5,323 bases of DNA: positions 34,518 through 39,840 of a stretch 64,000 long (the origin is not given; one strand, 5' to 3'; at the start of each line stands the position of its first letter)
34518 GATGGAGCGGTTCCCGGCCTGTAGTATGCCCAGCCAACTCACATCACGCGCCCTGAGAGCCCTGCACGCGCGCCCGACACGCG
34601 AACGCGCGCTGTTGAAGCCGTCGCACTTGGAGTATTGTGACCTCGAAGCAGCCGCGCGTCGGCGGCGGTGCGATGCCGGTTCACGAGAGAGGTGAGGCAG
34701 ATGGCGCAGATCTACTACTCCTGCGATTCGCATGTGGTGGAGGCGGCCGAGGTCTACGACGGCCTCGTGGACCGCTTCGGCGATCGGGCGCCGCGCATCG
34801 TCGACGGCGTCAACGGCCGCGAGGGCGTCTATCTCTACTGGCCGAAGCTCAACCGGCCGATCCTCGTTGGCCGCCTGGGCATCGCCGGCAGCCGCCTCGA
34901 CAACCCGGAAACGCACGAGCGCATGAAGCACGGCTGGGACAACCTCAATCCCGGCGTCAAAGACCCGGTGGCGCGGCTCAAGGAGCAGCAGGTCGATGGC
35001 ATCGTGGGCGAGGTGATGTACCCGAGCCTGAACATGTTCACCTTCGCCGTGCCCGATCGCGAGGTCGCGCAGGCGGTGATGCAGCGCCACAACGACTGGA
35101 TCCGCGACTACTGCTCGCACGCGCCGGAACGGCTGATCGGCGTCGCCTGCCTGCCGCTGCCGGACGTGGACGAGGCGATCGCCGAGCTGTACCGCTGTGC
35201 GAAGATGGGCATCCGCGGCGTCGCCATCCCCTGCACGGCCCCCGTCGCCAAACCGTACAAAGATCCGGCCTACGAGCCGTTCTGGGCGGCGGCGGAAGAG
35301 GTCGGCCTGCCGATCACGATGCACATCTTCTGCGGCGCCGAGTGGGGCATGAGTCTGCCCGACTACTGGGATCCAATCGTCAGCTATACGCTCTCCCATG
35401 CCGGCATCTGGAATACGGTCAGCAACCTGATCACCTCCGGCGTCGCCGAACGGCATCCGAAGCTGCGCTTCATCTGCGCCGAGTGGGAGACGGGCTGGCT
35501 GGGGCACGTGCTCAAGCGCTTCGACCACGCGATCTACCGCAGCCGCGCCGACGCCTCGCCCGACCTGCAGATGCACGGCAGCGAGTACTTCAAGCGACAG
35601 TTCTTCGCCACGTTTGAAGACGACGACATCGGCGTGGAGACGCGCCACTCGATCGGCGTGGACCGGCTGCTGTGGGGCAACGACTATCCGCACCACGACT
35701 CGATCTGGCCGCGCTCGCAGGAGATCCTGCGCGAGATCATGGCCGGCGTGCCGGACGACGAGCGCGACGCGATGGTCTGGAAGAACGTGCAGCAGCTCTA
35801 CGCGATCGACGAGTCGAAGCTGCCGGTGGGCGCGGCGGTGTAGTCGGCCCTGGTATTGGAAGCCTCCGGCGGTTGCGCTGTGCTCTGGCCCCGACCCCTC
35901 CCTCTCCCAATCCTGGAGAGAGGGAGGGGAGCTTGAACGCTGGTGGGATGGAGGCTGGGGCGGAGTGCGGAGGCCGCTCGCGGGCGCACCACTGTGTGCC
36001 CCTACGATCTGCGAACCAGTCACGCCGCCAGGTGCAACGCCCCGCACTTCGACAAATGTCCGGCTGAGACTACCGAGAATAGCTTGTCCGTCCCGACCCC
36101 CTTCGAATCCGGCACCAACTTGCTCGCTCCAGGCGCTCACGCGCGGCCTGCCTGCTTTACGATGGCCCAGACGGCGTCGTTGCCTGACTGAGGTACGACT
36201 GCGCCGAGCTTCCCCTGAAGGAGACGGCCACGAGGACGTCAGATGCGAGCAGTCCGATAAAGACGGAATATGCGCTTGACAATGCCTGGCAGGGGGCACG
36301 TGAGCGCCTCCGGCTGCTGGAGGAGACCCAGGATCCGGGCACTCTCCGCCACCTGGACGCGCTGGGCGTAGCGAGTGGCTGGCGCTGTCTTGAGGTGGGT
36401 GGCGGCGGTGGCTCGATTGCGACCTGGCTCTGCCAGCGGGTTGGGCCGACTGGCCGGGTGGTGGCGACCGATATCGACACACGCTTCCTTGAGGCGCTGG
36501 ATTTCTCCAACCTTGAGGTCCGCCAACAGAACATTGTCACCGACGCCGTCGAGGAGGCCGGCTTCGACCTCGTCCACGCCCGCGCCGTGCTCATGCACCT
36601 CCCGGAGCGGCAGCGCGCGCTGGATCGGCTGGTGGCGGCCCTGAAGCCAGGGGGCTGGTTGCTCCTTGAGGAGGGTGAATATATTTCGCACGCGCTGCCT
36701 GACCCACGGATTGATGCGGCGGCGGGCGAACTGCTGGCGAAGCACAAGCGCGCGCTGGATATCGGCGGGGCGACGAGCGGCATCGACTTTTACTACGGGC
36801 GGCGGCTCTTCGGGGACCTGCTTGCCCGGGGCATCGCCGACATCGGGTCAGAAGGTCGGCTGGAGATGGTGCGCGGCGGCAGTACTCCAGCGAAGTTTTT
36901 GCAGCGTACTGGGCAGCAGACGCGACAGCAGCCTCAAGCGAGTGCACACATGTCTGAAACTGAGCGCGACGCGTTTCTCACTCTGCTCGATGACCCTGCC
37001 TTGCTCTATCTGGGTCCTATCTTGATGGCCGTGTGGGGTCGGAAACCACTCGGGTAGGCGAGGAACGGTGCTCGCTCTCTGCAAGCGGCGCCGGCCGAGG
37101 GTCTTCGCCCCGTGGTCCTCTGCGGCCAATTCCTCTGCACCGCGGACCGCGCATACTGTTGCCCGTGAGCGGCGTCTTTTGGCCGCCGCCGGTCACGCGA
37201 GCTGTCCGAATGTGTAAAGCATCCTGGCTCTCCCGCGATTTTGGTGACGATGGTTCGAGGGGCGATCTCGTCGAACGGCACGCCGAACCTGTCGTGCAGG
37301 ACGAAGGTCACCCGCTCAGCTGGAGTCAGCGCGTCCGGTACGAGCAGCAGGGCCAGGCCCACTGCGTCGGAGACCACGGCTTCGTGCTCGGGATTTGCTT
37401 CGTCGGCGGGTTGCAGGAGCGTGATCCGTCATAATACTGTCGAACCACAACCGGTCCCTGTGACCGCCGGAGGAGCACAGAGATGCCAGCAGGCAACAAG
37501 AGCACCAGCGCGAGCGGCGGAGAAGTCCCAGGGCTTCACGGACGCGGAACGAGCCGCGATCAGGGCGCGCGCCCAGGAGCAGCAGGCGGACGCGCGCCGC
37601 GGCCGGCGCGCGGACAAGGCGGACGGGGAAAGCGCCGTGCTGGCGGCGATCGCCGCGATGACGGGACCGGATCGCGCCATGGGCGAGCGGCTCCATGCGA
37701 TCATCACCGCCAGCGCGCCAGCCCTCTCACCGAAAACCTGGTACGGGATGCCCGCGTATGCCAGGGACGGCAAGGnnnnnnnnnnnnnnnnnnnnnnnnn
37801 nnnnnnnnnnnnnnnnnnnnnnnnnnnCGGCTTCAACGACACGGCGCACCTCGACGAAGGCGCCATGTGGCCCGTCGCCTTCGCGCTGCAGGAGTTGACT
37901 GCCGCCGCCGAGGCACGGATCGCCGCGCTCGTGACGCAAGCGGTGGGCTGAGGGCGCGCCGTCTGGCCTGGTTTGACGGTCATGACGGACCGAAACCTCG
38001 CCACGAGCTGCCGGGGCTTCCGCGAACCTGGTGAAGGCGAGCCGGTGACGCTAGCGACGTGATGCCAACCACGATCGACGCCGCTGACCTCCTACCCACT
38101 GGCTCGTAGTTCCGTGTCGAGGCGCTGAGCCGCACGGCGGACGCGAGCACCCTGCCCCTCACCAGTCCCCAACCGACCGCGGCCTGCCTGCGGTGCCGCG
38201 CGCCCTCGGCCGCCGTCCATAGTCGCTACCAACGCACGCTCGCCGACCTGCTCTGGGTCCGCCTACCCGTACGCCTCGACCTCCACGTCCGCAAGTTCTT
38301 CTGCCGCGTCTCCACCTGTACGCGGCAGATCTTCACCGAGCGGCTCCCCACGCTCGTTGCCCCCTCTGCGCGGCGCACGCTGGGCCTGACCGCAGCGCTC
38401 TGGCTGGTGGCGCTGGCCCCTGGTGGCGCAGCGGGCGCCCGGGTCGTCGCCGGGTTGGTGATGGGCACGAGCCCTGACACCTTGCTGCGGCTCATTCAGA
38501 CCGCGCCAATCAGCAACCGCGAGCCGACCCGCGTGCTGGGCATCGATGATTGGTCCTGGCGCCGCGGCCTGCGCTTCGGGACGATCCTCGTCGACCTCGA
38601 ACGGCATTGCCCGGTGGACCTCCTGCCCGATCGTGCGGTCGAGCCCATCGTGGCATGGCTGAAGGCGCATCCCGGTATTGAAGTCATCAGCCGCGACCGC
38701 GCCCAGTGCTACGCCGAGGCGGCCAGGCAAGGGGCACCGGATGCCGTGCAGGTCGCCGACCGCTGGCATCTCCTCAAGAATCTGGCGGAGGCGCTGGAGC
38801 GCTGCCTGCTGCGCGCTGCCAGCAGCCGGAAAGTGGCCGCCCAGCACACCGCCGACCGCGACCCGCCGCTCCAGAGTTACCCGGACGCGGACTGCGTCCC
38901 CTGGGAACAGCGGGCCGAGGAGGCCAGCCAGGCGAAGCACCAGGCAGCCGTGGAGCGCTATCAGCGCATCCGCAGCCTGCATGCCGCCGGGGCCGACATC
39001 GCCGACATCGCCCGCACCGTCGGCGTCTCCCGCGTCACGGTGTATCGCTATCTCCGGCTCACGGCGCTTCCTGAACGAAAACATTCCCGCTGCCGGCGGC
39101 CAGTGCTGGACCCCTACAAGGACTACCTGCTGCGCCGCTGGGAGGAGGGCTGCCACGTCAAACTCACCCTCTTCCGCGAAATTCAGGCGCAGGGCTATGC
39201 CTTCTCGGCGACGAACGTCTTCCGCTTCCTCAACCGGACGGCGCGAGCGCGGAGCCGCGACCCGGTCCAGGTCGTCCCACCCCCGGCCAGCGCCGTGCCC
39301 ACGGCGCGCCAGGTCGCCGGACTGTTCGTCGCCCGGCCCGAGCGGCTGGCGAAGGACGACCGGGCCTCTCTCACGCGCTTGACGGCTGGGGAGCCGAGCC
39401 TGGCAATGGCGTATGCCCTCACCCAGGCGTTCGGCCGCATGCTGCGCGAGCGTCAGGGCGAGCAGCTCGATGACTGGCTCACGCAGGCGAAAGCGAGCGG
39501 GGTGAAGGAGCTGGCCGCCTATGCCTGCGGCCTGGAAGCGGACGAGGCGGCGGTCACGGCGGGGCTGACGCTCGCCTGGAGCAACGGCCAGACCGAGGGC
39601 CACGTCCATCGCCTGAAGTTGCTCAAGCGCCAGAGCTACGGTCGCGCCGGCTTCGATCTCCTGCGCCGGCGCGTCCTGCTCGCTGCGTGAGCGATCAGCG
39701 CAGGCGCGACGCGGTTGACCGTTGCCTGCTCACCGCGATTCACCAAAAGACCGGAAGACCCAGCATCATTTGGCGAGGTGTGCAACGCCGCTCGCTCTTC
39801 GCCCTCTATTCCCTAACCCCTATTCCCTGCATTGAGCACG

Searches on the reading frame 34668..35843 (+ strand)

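Call 52: search_protein_families(library=pfam, proteins=[window:34668-35843:+], max_evalue=0.001)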
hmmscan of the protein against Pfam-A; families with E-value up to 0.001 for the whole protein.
window:34668-35843:+ (391 aa): 1 family
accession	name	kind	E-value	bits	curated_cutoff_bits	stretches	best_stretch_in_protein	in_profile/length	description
PF04909.20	Amidohydro_2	-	8.7e-32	111.5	26.4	1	122-378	46-287/289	Amidohydrolase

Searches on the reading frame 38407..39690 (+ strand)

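Call 52: search_protein_families(library=pfam, proteins=[window:38407-39690:+], max_evalue=0.001)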
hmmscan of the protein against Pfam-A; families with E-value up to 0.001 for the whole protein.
window:38407-39690:+ (427 aa): 3 families
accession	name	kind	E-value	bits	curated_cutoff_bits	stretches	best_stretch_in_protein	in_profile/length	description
PF01610.23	DDE_Tnp_ISL3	-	7.7e-31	108.2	23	2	44-192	1-149/240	Transposase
PF02796.21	HTH_7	-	3.4e-09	37.1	23.8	1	183-217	9-43/45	Helix-turn-helix domain of resolvase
PF13551.12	HTH_29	-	0.00012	22.5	28.1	0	191-218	7-35/64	Winged helix-turn helix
